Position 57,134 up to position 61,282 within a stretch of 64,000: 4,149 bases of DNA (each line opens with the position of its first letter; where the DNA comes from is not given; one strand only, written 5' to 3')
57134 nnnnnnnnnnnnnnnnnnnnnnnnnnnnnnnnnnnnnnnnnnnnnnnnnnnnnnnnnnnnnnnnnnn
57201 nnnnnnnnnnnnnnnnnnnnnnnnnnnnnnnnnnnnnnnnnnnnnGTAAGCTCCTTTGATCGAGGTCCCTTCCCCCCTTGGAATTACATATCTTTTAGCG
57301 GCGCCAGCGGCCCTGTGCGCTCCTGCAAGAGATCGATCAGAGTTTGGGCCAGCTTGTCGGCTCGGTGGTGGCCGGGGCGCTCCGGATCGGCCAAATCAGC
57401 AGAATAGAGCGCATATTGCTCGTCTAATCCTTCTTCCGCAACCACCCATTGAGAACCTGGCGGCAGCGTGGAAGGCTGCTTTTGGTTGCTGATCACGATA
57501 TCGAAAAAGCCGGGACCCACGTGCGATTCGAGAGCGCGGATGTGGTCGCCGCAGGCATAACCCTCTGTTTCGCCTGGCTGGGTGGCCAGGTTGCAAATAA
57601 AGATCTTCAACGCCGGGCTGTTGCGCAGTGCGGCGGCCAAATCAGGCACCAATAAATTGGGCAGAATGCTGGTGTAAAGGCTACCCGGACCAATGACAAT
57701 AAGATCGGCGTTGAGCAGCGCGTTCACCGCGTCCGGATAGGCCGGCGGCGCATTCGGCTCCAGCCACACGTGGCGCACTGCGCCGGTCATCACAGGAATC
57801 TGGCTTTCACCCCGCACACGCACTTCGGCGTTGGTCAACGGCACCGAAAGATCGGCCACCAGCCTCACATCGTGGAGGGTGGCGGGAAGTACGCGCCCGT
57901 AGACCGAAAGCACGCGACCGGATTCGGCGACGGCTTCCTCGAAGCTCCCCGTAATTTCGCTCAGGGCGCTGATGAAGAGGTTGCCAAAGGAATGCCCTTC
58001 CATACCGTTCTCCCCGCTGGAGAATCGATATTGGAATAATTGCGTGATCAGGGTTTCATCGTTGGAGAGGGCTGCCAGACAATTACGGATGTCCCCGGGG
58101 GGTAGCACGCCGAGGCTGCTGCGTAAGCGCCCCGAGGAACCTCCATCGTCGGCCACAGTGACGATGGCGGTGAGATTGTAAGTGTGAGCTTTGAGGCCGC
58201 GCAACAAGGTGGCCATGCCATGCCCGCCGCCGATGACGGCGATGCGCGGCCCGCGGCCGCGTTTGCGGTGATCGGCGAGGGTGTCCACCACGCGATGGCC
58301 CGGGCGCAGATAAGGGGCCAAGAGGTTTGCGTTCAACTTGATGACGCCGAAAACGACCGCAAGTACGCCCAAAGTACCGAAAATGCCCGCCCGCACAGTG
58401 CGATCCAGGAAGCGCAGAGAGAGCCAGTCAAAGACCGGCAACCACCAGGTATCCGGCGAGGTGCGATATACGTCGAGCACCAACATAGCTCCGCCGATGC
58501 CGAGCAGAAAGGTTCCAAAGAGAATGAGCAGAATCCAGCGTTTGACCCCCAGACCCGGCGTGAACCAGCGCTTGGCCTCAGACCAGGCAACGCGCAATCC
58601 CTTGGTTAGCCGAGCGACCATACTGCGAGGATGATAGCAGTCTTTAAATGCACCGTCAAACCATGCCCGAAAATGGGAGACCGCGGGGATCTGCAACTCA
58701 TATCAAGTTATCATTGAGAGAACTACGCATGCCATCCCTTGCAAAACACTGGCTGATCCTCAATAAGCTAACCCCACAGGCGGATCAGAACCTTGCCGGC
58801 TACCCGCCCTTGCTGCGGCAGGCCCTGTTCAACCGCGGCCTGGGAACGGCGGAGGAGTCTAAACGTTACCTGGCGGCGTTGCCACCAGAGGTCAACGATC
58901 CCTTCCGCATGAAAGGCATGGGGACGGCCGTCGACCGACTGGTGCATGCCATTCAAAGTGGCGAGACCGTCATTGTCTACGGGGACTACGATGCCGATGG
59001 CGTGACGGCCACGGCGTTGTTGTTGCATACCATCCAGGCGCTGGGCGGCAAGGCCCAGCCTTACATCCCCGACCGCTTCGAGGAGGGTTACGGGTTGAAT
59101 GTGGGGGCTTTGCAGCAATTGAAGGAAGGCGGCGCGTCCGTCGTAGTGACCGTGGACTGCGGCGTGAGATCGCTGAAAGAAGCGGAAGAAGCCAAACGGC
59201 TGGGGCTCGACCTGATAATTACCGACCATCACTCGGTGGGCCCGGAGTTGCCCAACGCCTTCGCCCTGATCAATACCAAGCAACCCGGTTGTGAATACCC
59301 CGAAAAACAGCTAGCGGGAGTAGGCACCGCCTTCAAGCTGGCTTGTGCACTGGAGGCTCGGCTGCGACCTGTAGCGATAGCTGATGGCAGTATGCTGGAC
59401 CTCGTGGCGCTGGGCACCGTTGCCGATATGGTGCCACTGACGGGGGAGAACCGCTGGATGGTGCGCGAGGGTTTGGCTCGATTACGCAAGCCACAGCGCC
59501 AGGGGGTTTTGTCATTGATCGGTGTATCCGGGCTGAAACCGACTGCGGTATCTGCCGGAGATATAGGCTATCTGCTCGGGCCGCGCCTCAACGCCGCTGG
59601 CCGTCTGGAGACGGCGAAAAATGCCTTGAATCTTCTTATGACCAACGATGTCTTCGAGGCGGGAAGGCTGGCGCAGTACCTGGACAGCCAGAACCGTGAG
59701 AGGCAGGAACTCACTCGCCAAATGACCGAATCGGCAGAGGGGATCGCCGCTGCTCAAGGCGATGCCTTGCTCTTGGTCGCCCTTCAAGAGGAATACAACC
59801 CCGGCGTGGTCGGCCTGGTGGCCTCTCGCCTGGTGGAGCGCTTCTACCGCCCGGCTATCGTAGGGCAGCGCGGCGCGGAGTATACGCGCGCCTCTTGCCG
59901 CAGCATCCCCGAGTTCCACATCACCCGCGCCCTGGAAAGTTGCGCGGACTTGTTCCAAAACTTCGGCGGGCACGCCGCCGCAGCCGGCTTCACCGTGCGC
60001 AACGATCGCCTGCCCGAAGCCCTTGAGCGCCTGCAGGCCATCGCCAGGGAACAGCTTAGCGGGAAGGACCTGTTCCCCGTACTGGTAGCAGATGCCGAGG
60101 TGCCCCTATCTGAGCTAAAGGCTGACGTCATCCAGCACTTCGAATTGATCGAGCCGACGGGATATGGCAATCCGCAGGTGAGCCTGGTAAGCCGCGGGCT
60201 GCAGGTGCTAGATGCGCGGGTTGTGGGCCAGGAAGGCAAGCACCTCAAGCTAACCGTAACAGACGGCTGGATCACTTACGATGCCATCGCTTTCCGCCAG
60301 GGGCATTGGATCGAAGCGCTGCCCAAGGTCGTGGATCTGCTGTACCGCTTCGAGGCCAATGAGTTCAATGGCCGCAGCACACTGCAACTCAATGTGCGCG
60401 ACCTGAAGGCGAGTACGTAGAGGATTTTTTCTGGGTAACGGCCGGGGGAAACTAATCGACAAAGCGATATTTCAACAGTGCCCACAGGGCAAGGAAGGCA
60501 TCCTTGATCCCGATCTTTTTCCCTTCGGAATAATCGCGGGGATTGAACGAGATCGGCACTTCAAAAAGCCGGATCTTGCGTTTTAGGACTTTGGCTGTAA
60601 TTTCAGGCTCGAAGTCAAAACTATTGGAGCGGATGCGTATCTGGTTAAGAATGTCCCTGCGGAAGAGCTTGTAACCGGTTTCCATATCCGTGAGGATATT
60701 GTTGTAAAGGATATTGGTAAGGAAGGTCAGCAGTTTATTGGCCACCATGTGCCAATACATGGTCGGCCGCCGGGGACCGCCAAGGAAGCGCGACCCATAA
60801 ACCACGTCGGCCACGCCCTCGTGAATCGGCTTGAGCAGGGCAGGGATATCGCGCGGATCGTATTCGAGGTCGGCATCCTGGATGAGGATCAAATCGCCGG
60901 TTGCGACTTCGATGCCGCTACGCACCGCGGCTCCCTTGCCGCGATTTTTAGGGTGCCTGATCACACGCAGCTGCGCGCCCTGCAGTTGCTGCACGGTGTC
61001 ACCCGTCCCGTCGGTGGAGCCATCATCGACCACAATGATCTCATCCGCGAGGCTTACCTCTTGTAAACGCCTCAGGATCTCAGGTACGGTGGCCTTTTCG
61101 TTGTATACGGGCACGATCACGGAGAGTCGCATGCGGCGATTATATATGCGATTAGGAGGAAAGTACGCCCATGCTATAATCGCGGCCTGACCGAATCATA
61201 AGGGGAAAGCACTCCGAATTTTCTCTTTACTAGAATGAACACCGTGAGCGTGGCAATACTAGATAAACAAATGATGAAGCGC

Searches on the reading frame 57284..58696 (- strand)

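Call 35: search_protein_families(library=pfam, proteins=[window:57284-58696:-], max_evalue=0.001)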
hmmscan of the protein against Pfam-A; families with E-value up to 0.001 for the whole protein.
window:57284-58696:- (470 aa): 1 family
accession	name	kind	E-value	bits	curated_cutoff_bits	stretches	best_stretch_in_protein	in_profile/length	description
PF01933.23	CofD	-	1.1e-96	323.9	30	1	152-409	1-255/290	2-phospho-L-lactate transferase CofD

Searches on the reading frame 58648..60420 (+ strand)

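Call 35: search_protein_families(library=pfam, proteins=[window:58648-60420:+], max_evalue=0.001)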
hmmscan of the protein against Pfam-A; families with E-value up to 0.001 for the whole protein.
window:58648-60420:+ (590 aa): 3 families
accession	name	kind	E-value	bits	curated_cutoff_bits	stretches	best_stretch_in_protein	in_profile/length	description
PF17768.7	RecJ_OB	-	3e-27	95.2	27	1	482-585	2-107/107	RecJ OB domain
PF01368.27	DHH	-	9.4e-24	84.5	28.1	1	108-257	2-125/125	DHH family, N-terminal domain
PF02272.25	DHHA1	-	3.4e-12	47.1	25.9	1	376-467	5-101/102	DHHA1 domain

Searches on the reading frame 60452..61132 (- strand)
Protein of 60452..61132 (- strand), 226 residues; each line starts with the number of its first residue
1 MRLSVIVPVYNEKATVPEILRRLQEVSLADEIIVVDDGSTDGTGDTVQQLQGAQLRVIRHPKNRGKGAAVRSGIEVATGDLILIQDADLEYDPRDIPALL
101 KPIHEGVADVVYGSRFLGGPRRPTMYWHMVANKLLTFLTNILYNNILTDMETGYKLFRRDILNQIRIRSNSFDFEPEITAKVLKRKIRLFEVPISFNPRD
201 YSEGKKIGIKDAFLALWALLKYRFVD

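Call 35: search_protein_families(library=pfam, proteins=[window:60452-61132:-], max_evalue=0.001)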
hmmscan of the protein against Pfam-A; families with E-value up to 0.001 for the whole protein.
window:60452-61132:- (226 aa): 4 families
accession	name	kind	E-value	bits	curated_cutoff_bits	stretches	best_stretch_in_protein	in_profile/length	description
PF00535.33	Glycos_transf_2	-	2.2e-39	135.5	23.3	1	4-165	1-167/168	Glycosyl transferase family 2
PF13641.12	Glyco_tranf_2_3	-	7.3e-09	36.4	27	1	3-118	3-126/230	Glycosyltransferase like family 2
PF10111.15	Glyco_tranf_2_2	-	5.7e-07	29.7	27.3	1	4-91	1-94/276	Glycosyltransferase like family 2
PF13704.12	Glyco_tranf_2_4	-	6e-05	23.9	27.5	1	11-88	2-81/98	Glycosyl transferase family 2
